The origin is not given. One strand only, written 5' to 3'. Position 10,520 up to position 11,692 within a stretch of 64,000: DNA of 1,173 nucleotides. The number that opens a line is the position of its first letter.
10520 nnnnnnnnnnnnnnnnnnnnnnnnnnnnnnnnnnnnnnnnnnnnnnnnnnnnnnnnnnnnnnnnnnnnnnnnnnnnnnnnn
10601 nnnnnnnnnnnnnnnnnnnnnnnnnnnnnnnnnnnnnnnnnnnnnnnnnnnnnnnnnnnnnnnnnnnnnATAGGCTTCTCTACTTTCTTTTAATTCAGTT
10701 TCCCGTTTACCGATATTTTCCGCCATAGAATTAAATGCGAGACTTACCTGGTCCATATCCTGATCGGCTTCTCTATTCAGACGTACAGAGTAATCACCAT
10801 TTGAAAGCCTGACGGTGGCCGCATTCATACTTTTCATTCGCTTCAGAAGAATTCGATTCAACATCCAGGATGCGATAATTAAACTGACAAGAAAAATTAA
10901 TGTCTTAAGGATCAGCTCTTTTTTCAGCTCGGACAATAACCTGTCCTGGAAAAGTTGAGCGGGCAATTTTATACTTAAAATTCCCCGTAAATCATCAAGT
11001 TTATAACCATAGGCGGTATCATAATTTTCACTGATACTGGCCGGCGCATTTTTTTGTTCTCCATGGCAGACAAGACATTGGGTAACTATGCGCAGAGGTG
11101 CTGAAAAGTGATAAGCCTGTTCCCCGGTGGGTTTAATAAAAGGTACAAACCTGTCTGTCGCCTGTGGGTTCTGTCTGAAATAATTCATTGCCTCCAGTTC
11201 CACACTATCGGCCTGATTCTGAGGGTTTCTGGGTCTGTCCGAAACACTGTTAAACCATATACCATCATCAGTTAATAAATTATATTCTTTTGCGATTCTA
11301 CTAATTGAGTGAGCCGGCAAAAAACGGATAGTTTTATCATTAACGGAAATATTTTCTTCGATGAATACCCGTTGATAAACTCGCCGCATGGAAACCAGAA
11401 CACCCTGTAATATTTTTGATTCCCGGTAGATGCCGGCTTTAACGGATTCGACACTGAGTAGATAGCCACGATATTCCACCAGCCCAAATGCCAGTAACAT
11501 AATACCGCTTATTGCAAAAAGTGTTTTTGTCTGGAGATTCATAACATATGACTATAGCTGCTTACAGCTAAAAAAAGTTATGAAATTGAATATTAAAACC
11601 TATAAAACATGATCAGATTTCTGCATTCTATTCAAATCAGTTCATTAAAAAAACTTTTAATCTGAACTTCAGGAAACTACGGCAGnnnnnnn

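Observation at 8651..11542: c-di-GMP turnover protein (GGDEF-EAL) whose periplasmic sensor carries a covalent haem-c motif, encoded beside the multihaem cluster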

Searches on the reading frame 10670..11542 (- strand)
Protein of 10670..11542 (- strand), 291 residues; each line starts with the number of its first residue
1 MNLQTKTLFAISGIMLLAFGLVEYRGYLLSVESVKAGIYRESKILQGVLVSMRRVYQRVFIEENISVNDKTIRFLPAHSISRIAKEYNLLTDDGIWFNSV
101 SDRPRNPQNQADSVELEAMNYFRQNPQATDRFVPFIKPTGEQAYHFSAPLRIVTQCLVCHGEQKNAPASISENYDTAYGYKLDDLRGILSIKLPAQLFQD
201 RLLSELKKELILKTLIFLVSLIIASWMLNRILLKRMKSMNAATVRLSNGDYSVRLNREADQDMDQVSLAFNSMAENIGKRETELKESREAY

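Call 6: search_solved_structures(query=window:10670-11542:-, max_evalue=10, show_alignments=3)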
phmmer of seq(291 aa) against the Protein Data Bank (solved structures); distinct sequences matched with E-value up to 10: 1.
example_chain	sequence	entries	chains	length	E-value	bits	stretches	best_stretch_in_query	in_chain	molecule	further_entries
5b82_A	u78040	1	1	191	7.7e-10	41.8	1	91-195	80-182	Tll0287 protein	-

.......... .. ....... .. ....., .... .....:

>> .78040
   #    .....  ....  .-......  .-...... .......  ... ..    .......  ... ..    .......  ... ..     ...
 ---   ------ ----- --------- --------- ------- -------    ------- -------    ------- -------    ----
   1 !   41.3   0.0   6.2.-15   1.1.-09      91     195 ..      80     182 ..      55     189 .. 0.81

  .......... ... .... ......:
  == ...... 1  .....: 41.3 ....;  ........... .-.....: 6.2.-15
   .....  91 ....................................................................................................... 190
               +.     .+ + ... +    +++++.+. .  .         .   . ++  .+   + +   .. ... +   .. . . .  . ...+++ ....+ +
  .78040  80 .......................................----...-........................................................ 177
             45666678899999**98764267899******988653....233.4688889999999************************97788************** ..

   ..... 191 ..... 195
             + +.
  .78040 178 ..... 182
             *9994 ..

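Call 13: find_homologous_proteins(query=window:10670-11542:-)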
Query seq(291 aa) (291 aa): 9 proteins with E <= 0.001 among 1330 candidates.
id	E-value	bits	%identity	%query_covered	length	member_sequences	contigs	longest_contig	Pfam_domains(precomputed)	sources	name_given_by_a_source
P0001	2.7e-69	251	40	100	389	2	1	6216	PF00672.31,PF11845.14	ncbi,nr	ncbi:MAG: DUF3365 domain-containing protein, partial [gamma proteobacterium symbiont of Bathyaustrie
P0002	1.5e-62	229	39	94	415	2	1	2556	PF00672.31,PF13426.14,PF08448.17,PF11845.14,PF00989.32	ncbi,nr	ncbi:MAG: DUF3365 domain-containing protein, partial [Candidatus Scalindua sp.]|nr:DUF3365 domain-co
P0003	1.5e-54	203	42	81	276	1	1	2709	PF00672.31,PF11845.14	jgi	jgi:hypothetical protein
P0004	8.4e-52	194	43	72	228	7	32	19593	PF11845.14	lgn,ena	-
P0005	6.6e-51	191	36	98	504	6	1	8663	PF00672.31,PF02518.32,PF11845.14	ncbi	-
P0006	9.9e-46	174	42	67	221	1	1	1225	PF11845.14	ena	-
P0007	8.5e-44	168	34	95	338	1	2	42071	PF11845.14,PF00512.32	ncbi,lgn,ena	-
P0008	4.9e-35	139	36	72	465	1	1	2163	PF02518.32,PF11845.14,PF00512.32,PF13589.13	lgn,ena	-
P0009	2.0e-32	131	42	65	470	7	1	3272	PF02518.32,PF11845.14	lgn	-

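Call 23: find_encoding_contigs(protein=P0001, flank=10000, max_places=3)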
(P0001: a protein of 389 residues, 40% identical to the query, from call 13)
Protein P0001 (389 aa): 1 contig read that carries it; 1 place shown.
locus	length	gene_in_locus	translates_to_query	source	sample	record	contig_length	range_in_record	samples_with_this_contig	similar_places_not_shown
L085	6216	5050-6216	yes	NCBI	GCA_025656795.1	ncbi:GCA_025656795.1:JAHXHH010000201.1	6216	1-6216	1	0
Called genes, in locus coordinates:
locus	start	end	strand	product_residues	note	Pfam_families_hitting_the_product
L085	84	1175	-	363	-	PF28597:T2SSF_N, PF00482:T2SSF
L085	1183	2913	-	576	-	PF05157:MshEN, PF13191:AAA_16 (faint), PF25199:nSTAND_NTPase5 (faint), PF00437:T2SSE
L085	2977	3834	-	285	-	PF04305:DUF455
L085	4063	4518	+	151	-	PF00581:Rhodanese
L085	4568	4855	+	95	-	PF06865:Ppnp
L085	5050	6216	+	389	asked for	PF11845:Tll0287-like, PF00672:HAMP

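Call 24: find_encoding_contigs(protein=P0007, flank=10000, max_places=3)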
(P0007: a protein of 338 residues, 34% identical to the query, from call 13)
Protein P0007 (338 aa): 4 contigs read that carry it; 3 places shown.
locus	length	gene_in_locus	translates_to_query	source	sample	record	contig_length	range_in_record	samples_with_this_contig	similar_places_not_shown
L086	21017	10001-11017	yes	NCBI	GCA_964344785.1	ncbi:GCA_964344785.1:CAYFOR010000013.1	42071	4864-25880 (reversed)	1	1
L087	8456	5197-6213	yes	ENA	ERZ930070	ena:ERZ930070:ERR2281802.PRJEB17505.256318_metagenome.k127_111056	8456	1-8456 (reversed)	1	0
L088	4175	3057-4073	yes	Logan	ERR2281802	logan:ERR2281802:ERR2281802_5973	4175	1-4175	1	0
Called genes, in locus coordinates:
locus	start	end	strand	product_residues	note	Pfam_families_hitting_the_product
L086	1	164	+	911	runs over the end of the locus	PF00672:HAMP, PF00512:HisKA, PF02518:HATPase_c, PF00072:Response_reg, PF01627:Hpt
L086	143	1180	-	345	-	PF00248:Aldo_ket_red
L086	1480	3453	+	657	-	PF00072:Response_reg, PF00512:HisKA, PF02518:HATPase_c, PF00072:Response_reg, PF01627:Hpt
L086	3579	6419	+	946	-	PF00512:HisKA, PF02518:HATPase_c, PF00072:Response_reg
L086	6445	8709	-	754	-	PF00672:HAMP, PF00512:HisKA, PF02518:HATPase_c, PF00072:Response_reg, PF01627:Hpt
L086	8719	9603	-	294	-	PF12974:Phosphonate-bd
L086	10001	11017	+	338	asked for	PF11845:Tll0287-like, PF00512:HisKA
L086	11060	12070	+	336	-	PF02518:HATPase_c, PF00072:Response_reg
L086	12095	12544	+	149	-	PF01814:Hemerythrin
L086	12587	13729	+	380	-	PF08495:FIST, PF10442:FIST_C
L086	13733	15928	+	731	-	PF00512:HisKA, PF02518:HATPase_c, PF00072:Response_reg, PF01814:Hemerythrin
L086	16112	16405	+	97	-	PF01527:HTH_Tnp_1, PF13518:HTH_28 (weak)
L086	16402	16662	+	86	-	PF13276:HTH_21 (faint)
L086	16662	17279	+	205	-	PF00665:rve, PF13683:rve_3, PF13333:rve_2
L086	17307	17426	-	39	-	-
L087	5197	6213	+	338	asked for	PF11845:Tll0287-like, PF00512:HisKA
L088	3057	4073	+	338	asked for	PF11845:Tll0287-like, PF00512:HisKA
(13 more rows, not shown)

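Call 25: find_encoding_contigs(protein=P0004, flank=10000, max_places=3)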
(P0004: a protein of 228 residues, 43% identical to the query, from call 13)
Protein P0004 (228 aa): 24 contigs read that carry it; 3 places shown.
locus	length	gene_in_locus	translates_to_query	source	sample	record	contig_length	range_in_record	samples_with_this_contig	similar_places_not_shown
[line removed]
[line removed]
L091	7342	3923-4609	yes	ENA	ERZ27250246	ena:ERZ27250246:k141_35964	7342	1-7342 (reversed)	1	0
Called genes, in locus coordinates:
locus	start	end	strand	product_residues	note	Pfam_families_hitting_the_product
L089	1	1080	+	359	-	?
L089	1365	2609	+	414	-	PF12838:Fer4_7 (weak), PF13183:Fer4_8, PF13237:Fer4_10 (weak), PF13534:Fer4_17, PF02754:CCG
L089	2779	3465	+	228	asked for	PF11845:Tll0287-like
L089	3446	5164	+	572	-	PF00672:HAMP (weak), PF00989:PAS (weak), PF08448:PAS_4, PF13426:PAS_9, PF02518:HATPase_c, PF00072:Response_reg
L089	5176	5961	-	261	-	PF00657:Lipase_GDSL, PF13472:Lipase_GDSL_2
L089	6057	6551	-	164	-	PF02224:Cytidylate_kin (faint), PF13238:AAA_18 (faint), PF01202:SKI, PF13207:AAA_17 (weak)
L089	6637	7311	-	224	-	PF00717:Peptidase_S24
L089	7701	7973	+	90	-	-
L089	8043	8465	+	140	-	PF01475:FUR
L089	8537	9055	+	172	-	PF00578:AhpC-TSA, PF08534:Redoxin, PF00085:Thioredoxin (faint), PF13905:Thioredoxin_8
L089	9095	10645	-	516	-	PF13714:PEP_mutase, PF00483:NTP_transferase (faint), PF12804:NTP_transf_3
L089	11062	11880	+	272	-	PF02811:PHP, PF13263:PHP_C (weak)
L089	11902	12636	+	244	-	PF27139:Aq_1264_TM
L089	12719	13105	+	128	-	PF01592:NifU_N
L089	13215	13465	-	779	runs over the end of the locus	-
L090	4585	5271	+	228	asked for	PF11845:Tll0287-like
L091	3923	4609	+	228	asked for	PF11845:Tll0287-like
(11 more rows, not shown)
